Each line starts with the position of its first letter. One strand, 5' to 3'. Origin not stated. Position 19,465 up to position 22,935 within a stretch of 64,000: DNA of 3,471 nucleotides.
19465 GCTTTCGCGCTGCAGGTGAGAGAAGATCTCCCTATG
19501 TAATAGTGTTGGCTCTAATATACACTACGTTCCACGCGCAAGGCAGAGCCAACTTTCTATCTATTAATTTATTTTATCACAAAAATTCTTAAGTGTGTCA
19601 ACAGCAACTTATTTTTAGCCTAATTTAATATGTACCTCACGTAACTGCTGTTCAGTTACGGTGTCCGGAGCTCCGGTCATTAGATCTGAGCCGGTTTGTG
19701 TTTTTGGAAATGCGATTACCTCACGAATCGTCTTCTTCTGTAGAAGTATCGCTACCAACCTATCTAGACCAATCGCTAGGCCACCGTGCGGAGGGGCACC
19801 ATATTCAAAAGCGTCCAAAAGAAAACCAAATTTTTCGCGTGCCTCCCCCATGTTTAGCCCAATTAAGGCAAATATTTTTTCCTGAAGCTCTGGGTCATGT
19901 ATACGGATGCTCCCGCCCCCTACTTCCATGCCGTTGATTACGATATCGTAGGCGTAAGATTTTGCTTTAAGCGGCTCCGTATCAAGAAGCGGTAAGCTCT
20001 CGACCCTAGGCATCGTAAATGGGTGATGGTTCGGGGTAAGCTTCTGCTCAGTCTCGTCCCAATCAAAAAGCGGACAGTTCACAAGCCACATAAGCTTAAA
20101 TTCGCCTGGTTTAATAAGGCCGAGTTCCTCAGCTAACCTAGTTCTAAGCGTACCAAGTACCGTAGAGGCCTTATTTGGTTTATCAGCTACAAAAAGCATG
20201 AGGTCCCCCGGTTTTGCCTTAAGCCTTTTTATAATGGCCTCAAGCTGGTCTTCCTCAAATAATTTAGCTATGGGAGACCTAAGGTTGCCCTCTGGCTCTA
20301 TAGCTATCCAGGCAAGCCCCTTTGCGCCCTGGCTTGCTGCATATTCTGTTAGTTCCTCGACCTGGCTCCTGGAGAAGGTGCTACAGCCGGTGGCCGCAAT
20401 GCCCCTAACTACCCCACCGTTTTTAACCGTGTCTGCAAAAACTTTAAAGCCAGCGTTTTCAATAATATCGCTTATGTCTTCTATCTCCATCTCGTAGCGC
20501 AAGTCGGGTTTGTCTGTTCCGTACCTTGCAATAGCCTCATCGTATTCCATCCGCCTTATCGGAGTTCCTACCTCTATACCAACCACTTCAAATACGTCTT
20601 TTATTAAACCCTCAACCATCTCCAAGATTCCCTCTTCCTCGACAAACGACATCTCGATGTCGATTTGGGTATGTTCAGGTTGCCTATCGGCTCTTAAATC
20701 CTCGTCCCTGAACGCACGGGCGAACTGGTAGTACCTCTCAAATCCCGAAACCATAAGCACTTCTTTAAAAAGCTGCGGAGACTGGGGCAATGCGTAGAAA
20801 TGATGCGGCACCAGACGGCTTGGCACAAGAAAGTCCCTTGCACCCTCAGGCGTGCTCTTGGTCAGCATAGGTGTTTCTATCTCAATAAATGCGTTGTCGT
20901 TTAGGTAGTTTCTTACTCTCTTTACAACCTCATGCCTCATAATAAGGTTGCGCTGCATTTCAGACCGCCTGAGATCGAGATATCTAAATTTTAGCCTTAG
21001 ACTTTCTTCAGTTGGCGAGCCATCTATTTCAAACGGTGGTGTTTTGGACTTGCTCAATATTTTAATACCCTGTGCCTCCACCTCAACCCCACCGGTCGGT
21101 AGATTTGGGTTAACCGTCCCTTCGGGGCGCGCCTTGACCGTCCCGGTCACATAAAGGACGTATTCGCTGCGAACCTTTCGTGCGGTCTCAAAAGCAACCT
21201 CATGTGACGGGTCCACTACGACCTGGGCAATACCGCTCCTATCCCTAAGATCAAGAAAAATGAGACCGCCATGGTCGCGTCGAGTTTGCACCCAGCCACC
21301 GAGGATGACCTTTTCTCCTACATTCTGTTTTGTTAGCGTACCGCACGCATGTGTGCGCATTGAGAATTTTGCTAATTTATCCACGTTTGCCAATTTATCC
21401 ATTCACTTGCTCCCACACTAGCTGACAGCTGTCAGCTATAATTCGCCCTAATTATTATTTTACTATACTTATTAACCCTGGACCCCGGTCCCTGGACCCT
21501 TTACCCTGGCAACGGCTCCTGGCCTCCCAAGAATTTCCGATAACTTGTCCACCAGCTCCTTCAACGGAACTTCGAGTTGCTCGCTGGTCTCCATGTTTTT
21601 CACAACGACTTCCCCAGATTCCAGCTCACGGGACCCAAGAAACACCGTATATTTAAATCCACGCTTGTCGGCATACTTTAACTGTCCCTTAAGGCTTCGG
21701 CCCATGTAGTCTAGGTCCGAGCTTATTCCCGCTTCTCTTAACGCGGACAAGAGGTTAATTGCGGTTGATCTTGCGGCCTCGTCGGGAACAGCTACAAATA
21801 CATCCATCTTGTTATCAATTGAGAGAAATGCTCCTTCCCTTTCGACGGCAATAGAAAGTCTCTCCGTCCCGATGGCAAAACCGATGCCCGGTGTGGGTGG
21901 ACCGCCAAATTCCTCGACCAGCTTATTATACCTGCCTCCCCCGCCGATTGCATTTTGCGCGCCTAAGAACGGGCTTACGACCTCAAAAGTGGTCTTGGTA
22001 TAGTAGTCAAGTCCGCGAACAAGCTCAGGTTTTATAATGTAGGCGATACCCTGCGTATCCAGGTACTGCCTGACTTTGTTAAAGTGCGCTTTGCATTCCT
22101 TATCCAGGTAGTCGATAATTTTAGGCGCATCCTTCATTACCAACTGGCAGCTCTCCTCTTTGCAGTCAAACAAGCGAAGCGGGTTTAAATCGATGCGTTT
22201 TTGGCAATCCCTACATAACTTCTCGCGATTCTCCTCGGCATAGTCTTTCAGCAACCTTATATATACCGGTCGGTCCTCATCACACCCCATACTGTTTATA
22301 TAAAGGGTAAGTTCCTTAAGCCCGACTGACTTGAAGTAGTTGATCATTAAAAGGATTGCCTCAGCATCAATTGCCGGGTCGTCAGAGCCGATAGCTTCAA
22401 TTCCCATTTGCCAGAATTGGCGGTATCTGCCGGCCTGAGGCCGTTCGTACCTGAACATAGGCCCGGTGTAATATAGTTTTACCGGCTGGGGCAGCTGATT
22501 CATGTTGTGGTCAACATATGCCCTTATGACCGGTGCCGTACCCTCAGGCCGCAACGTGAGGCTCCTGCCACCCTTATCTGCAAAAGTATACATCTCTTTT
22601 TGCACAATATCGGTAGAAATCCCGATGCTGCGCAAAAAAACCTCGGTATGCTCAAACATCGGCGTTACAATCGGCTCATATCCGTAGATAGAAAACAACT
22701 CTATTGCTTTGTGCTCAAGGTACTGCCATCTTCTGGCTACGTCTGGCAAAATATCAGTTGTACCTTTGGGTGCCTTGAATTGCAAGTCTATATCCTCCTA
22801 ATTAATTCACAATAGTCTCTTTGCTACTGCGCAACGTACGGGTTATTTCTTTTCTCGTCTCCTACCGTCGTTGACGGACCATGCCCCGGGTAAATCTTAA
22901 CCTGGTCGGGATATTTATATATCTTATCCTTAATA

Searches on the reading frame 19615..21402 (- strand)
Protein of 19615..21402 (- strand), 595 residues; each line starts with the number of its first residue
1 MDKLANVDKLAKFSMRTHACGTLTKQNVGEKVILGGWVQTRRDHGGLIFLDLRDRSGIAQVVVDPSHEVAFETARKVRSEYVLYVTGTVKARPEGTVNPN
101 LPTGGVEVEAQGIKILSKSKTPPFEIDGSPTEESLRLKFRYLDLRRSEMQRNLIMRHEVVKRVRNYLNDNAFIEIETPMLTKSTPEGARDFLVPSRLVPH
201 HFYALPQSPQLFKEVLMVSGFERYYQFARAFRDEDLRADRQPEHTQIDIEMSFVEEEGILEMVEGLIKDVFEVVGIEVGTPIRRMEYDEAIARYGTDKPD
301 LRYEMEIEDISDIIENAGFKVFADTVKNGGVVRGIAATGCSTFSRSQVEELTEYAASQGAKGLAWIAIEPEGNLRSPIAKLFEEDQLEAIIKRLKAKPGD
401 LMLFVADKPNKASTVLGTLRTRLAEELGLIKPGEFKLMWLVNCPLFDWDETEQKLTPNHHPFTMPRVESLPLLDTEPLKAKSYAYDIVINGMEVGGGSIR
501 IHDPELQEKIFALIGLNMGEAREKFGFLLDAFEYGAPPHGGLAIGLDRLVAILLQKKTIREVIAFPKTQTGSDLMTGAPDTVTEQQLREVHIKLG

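Call 63: search_protein_families(library=pfam, proteins=[window:19615-21402:-], max_evalue=1e-12)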
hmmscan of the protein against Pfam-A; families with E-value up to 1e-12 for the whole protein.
window:19615-21402:- (595 aa): 3 families
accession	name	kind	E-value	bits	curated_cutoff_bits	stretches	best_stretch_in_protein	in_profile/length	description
PF00152.25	tRNA-synt_2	-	2.7e-118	395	25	1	133-569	2-308/308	tRNA synthetases class II (D, K and N)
PF02938.19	GAD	-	3.4e-22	78.9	23.4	1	322-415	1-94/95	GAD domain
PF01336.31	tRNA_anti-codon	-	1.7e-18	66.8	27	1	32-116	1-75/75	OB-fold nucleic acid binding domain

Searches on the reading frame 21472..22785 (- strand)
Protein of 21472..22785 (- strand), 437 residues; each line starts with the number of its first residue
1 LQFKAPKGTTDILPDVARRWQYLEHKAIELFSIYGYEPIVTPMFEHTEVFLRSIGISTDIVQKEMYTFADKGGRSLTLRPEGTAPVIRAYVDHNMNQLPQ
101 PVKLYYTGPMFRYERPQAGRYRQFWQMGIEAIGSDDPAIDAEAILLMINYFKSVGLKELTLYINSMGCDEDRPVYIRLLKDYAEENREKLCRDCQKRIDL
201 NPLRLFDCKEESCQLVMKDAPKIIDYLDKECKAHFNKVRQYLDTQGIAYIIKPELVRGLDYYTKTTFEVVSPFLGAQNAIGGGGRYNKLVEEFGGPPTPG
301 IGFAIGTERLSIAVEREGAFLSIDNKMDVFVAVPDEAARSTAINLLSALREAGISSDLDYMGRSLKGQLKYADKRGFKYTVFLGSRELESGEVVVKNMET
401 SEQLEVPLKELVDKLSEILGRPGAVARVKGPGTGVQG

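Call 63: search_protein_families(library=pfam, proteins=[window:21472-22785:-], max_evalue=1e-12)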
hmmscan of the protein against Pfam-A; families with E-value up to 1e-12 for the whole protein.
window:21472-22785:- (437 aa): 3 families
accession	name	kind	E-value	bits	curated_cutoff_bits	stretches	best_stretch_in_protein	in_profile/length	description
PF13393.11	tRNA-synt_His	-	2.1e-49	168.9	25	1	8-310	1-308/308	Histidyl-tRNA synthetase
PF03129.25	HGTP_anticodon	-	7e-19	68.2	21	1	328-417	1-93/94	Anticodon binding domain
PF00587.30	tRNA-synt_2b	-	2.8e-16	60.5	29.3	1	66-295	1-147/179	tRNA synthetase class II core domain (G, H, P, S and T)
